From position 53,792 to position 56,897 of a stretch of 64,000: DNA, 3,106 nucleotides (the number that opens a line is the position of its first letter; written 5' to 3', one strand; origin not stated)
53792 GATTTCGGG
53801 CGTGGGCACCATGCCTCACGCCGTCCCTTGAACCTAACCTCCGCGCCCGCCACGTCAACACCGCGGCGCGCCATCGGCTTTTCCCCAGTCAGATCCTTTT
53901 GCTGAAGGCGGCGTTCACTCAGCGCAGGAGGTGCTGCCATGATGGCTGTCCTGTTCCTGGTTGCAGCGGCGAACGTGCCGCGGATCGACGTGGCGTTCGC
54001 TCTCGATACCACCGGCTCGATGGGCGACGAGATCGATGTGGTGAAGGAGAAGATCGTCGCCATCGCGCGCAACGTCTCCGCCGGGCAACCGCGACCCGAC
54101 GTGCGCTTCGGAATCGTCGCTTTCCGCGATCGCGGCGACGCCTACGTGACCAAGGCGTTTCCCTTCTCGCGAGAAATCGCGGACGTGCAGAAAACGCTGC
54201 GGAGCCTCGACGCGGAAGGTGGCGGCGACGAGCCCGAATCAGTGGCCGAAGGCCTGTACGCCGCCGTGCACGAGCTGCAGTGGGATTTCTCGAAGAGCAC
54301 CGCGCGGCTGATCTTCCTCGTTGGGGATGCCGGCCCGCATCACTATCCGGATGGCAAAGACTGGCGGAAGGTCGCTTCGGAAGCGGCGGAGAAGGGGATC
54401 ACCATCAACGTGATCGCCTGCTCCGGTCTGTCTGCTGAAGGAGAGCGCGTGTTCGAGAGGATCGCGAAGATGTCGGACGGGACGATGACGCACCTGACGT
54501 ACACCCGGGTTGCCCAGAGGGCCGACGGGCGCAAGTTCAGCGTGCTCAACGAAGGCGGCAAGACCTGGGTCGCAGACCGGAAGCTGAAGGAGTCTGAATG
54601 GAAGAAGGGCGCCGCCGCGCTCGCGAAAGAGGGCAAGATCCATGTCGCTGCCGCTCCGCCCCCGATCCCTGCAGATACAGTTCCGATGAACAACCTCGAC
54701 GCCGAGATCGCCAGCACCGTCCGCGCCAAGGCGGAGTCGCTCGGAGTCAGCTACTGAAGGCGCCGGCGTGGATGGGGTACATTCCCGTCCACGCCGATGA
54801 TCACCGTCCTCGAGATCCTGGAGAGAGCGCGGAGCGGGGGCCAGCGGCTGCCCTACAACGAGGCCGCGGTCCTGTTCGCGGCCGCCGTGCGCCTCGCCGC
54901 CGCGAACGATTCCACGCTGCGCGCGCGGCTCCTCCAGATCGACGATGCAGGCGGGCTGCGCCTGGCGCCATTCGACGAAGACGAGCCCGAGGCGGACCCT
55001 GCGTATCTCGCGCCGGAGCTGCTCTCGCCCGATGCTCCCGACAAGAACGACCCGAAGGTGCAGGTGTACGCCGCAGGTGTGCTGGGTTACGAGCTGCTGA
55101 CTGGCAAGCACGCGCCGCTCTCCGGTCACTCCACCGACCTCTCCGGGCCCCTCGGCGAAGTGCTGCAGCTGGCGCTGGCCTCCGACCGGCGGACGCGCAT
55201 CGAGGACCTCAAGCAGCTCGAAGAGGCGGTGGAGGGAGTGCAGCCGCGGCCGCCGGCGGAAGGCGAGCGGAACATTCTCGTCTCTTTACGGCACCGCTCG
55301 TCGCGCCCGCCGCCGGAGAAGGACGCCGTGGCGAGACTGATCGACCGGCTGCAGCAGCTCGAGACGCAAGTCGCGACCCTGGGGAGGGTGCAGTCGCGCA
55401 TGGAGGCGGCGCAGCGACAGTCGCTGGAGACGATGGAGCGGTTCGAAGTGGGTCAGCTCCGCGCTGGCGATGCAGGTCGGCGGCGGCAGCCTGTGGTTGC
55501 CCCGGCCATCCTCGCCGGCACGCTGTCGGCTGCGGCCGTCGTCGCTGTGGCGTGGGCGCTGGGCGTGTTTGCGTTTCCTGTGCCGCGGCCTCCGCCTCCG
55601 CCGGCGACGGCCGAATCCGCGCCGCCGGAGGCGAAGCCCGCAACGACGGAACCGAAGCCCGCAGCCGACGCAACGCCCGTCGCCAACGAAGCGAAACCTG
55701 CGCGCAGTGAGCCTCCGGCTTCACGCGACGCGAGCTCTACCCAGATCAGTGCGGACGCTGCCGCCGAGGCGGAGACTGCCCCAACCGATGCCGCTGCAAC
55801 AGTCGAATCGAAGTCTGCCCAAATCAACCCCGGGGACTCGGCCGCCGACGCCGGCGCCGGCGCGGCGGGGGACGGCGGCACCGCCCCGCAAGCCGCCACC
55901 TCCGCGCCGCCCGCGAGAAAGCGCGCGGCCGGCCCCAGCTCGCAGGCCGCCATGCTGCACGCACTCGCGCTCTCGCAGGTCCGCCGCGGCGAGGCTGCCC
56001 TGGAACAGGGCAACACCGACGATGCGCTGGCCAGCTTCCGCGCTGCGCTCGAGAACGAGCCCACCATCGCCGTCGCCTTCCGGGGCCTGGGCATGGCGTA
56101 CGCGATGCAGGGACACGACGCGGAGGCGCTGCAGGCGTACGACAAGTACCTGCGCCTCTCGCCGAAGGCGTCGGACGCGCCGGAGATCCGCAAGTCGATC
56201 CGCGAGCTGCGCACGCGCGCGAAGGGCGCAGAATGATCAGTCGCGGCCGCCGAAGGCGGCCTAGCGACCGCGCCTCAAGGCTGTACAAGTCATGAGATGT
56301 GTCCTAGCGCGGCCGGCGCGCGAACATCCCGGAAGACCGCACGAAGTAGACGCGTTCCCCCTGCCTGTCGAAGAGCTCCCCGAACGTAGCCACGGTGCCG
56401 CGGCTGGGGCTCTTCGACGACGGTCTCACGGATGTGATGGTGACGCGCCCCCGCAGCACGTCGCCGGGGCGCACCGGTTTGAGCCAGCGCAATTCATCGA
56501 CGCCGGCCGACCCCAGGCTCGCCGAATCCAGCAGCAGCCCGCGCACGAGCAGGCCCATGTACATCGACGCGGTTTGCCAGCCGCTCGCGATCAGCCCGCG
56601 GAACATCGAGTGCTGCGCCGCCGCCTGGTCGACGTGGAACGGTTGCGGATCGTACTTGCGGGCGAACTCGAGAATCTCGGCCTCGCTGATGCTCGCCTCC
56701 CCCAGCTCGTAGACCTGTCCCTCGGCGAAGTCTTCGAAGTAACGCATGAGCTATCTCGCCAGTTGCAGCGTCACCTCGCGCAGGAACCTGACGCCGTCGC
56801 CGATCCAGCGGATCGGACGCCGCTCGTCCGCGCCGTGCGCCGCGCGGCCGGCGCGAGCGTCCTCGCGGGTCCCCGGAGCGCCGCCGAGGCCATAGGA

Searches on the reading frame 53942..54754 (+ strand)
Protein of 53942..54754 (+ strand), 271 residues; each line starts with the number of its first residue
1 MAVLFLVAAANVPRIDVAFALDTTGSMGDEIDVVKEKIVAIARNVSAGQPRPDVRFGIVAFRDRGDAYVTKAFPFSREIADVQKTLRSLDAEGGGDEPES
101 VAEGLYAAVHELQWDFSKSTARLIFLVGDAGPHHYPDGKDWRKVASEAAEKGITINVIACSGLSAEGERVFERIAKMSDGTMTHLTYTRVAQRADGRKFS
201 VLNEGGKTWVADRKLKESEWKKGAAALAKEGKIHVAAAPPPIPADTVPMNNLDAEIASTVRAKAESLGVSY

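Call 12: search_protein_families(library=pfam, proteins=[window:53942-54754:+], max_evalue=0.001)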
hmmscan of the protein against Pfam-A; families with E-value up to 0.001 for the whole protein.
window:53942-54754:+ (271 aa): 4 families
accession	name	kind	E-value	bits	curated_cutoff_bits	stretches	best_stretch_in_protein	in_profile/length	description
PF25106.1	VWA_4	-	2e-16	60.5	27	1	18-200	3-166/169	von Willebrand factor A domain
PF00092.34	VWA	-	1.4e-10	42.1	23.8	1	16-179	1-155/174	von Willebrand factor type A domain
PF13519.12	VWA_2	-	8.9e-08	33.2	27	1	17-129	1-105/107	von Willebrand factor type A domain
PF11265.14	Med25_VWA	-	0.00033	20.9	21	1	56-164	55-179/213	Mediator complex subunit 25 von Willebrand factor type A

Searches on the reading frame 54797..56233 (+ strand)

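Call 32: search_protein_families(library=pfam, proteins=[window:54797-56233:+], max_evalue=0.0001)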
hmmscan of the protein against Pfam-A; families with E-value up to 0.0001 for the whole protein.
window:54797-56233:+ (479 aa): 8 families
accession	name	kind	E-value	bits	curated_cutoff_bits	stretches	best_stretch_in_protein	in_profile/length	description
PF13432.12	TPR_16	-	6.7e-11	42.9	32.7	1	396-458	2-64/65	Tetratricopeptide repeat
PF00515.34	TPR_1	-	1.2e-09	38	27.8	0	425-457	1-33/34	Tetratricopeptide repeat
PF07719.23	TPR_2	-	3.4e-09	36.6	27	1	427-457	3-33/34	Tetratricopeptide repeat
PF13174.12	TPR_6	-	1.1e-06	29.4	26.3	0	394-422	3-31/33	Tetratricopeptide repeat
PF13428.12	TPR_14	-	7.7e-06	26.5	23.5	0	427-460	3-36/44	Tetratricopeptide repeat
PF13424.12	TPR_12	-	3.2e-05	24.5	30.1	1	391-455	3-75/77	Tetratricopeptide repeat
PF13371.12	TPR_9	-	3.4e-05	24.2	35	0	401-467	5-71/73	Tetratricopeptide repeat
PF13181.12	TPR_8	-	9.9e-05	22.7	25.7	0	395-422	5-32/34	Tetratricopeptide repeat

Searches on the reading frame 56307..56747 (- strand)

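Call 32: search_protein_families(library=pfam, proteins=[window:56307-56747:-], max_evalue=0.0001)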
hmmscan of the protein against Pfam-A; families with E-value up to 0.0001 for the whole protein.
window:56307-56747:- (147 aa): 2 families
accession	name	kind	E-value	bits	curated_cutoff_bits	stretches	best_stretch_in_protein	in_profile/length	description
PF01575.25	MaoC_dehydratas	-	3.4e-18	65.9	27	1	10-112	7-109/123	MaoC like domain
PF13452.11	FAS1_DH_region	-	2.5e-06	28.1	22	1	10-133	4-129/132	FAS1-like, dehydratase domain region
